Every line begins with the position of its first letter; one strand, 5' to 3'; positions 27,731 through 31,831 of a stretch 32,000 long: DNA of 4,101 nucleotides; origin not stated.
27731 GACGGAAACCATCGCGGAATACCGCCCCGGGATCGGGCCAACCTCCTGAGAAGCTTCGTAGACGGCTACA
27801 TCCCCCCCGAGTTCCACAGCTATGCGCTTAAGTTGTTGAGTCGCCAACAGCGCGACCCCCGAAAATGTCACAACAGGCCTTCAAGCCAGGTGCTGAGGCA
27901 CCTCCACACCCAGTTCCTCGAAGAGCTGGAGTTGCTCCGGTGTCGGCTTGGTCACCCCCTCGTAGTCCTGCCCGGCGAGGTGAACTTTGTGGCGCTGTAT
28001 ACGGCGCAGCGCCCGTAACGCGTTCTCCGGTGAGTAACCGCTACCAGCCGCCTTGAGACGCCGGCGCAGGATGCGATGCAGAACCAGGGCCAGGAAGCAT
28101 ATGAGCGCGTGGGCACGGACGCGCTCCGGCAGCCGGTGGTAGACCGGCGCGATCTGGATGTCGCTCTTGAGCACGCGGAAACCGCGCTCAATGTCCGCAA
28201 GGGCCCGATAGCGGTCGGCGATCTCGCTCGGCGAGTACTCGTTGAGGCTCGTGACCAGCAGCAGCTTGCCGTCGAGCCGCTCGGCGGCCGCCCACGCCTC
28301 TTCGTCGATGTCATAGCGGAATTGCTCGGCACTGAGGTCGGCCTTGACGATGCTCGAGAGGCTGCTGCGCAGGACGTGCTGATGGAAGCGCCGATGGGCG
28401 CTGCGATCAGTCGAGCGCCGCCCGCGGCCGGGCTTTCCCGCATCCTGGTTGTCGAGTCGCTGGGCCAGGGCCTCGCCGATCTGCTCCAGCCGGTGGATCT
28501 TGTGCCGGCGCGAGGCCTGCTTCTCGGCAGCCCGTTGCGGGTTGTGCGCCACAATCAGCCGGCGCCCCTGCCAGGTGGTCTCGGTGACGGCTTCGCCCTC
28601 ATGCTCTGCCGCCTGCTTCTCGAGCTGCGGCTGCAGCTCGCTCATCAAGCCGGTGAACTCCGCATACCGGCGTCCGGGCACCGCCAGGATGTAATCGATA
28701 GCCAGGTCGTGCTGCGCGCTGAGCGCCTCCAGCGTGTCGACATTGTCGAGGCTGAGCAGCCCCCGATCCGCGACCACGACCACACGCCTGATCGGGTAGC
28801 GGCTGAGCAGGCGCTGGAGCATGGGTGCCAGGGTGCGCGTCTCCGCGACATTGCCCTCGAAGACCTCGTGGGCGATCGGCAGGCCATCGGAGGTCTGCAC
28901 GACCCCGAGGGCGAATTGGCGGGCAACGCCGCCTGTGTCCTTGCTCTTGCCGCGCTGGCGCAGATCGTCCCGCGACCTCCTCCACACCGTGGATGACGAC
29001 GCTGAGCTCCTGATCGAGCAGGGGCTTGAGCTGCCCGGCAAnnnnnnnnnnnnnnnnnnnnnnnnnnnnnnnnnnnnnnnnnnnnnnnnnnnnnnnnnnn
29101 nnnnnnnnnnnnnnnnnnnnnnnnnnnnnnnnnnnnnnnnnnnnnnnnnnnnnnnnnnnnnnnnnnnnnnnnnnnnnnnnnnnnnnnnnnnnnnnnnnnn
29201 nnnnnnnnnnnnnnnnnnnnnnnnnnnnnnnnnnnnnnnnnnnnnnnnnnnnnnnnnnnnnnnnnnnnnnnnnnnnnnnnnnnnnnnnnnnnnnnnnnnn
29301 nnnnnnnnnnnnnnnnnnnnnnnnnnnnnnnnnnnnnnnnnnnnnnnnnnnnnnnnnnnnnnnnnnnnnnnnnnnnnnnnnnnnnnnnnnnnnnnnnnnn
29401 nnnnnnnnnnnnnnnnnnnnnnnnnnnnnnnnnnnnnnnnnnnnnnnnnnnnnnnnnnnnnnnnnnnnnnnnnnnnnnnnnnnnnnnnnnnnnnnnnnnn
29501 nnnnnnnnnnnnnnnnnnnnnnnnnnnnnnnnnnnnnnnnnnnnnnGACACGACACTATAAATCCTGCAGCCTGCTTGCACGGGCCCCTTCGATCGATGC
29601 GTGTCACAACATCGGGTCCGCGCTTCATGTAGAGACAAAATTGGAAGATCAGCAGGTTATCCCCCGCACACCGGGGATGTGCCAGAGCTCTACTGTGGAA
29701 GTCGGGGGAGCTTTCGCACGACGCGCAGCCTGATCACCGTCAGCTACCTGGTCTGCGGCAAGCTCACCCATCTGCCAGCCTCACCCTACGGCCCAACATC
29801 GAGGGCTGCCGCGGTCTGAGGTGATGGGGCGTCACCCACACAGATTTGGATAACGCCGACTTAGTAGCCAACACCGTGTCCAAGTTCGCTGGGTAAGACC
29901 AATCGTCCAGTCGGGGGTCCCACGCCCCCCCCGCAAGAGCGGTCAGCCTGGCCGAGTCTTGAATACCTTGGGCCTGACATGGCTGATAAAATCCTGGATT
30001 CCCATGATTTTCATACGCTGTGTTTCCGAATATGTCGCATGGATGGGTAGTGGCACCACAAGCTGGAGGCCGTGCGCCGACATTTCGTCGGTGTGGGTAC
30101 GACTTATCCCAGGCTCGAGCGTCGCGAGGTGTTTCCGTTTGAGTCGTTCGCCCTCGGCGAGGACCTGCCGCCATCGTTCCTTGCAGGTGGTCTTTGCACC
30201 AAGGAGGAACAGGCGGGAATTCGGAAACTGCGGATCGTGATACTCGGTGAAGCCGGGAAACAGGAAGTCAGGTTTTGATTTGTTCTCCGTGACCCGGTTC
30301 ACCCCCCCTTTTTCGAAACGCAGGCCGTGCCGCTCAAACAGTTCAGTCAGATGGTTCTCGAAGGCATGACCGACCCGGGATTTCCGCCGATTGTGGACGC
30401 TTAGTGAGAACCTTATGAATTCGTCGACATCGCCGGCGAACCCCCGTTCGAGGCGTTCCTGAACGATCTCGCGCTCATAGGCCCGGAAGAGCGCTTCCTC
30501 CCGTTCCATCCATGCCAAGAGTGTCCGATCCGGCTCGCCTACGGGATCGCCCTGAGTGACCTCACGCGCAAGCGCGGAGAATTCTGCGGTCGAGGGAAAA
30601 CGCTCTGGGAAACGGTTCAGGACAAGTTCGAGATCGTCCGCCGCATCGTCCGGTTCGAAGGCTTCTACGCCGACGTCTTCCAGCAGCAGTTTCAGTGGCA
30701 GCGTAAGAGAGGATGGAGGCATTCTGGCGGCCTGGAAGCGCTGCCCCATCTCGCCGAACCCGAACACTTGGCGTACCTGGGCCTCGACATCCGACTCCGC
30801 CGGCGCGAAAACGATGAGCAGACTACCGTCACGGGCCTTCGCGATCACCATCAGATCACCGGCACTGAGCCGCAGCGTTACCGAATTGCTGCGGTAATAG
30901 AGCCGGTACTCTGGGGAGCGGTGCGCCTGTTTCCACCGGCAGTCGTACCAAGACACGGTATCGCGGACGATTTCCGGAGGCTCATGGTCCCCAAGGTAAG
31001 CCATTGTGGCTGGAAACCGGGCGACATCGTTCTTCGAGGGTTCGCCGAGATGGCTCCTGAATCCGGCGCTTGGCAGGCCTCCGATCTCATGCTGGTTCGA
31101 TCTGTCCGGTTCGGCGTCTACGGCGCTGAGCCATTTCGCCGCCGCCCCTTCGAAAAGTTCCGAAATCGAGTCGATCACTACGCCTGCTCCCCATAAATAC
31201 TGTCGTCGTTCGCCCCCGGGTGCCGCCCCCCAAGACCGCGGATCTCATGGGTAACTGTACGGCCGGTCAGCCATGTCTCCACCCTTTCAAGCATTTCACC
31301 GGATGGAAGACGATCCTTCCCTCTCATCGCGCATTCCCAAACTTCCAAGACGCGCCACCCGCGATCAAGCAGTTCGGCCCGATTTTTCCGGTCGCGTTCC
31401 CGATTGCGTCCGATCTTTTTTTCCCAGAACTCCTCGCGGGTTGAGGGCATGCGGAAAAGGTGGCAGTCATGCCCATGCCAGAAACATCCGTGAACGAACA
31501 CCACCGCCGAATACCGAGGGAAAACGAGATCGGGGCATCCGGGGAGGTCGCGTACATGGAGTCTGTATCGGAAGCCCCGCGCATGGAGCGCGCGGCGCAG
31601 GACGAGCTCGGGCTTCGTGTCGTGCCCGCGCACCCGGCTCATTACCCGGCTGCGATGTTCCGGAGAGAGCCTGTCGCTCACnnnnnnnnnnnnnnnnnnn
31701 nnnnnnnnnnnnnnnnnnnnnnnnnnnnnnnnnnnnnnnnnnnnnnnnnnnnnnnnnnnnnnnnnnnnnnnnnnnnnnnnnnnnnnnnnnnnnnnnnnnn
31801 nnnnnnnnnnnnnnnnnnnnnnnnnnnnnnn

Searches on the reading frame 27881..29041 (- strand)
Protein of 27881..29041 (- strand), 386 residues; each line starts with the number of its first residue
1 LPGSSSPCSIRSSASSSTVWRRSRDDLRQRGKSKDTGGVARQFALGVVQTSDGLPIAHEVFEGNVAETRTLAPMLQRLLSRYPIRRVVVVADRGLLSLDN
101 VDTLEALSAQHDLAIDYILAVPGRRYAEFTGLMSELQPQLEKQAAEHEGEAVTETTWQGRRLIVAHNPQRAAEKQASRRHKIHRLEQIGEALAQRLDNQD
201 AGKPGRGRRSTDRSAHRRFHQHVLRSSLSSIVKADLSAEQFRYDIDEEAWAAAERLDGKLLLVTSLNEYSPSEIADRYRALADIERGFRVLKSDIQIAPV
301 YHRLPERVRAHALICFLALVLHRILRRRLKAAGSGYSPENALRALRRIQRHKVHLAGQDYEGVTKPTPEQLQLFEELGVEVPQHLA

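Call 22: search_protein_families(library=pfam, proteins=[window:27881-29041:-], max_evalue=0.01)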
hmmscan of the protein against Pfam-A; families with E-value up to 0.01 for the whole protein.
window:27881-29041:- (386 aa): 1 family
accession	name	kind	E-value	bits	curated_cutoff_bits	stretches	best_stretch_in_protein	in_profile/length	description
PF01609.27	DDE_Tnp_1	-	2.6e-14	53.9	23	1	47-321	41-200/200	Transposase DDE domain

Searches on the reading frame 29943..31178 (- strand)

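Call 85: search_protein_families(library=pfam, proteins=[window:29943-31178:-], max_evalue=0.001)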
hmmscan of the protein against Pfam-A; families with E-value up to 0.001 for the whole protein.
window:29943-31178:- (411 aa): 1 family
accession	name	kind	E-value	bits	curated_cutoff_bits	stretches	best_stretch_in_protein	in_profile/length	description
PF09019.17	EcoRII-C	-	6.1e-75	251.3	25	1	231-398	1-165/165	EcoRII C terminal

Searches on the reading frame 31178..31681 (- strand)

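Call 85: search_protein_families(library=pfam, proteins=[window:31178-31681:-], max_evalue=0.001)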
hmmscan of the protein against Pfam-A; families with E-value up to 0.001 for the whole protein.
window:31178-31681:- (167 aa): 1 family
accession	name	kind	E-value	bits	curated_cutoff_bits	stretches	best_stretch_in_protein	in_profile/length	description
PF03852.21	Vsr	-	4.6e-32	110.1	27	1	2-74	1-73/74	DNA mismatch endonuclease Vsr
